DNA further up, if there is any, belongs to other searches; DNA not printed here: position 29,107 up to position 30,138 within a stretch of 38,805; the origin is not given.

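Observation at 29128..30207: Intein in helicase motif III of PcrA/UvrD, with a non-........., GIY-YIG/T5orf172-like central domain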

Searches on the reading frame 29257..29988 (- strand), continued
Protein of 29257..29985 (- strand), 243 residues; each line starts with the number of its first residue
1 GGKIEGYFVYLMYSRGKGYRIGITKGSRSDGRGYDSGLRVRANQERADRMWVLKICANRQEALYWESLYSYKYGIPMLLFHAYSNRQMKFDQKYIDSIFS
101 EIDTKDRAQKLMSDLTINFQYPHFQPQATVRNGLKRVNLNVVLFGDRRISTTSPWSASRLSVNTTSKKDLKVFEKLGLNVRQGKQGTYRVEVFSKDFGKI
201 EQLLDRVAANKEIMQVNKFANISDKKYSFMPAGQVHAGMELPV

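Call 84: find_encoding_contigs(protein=P0108, flank=5000, max_places=3)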
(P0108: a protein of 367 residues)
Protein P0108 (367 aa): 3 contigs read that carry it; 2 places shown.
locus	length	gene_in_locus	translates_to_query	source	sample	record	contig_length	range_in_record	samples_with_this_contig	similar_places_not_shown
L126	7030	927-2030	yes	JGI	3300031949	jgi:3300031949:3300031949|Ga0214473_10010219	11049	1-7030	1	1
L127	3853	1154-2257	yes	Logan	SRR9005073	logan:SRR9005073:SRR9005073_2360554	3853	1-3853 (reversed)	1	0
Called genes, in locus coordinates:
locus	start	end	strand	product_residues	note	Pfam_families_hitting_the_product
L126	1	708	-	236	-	?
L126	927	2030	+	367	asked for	-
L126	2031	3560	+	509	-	PF00580:UvrD-helicase, PF13245:AAA_19, PF13604:AAA_30 (faint), PF01443:Viral_helicase1 (faint), PF09848:SLFN-g3_helicase (faint), PF13361:UvrD_C, PF13538:UvrD_C_2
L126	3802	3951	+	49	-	-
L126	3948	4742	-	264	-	PF01026:TatD_DNase, PF04909:Amidohydro_2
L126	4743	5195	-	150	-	-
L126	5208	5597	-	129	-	-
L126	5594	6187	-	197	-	PF13532:2OG-FeII_Oxy_2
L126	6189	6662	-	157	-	-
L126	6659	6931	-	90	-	-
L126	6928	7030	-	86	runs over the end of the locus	-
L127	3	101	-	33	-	?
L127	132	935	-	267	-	-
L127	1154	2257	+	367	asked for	-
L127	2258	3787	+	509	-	PF00580:UvrD-helicase, PF13245:AAA_19, PF13604:AAA_30 (faint), PF01443:Viral_helicase1 (faint), PF09848:SLFN-g3_helicase (faint), PF13361:UvrD_C, PF13538:UvrD_C_2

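Call 94: search_protein_families(library=pfam, proteins=[P0051, P0108, P0087], max_evalue=0.1)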
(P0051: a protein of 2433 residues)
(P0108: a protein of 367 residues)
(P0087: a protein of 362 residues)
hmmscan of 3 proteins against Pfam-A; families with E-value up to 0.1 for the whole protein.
P0051 (2433 aa): 6 families
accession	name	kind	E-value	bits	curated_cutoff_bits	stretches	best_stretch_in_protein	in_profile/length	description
PF00580.27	UvrD-helicase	-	6.5e-30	105.2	23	1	328-589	4-220/271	UvrD/REP helicase N-terminal domain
PF14890.11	Intein_splicing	-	2.5e-17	63.5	35.8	2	1062-1370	30-155/155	Intein splicing domain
PF13361.12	UvrD_C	-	1.3e-08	35.1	25.6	2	1398-1518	4-114/350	UvrD-like helicase C-terminal domain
PF13245.12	AAA_19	-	2e-07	31.7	25.1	1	331-555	5-72/134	AAA domain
PF13403.11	Hint_2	-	0.00049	20.9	28.4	1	590-671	2-88/147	Hint domain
PF13538.12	UvrD_C_2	-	0.0018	18.5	27.4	1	2199-2220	30-51/52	UvrD-like helicase C-terminal domain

P0108 (367 aa): 2 families
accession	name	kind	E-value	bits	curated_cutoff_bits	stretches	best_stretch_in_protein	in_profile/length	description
PF14890.11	Intein_splicing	-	0.017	15.4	35.8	1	37-73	35-71/155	Intein splicing domain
PF03996.21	Hema_esterase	-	0.048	13.9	25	1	198-283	11-99/238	Hemagglutinin esterase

P0087 (362 aa): 3 families
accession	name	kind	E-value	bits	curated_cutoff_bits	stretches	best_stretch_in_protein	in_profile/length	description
PF14890.11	Intein_splicing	-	2.1e-05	24.8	35.8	1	15-362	20-155/155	Intein splicing domain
PF18195.6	GatD_N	-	0.086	12.7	25.7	0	53-67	28-42/54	GatD N-terminal domain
PF09940.16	DUF2172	-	0.09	13.6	27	0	242-295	4-56/92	Domain of unknown function (DUF2172)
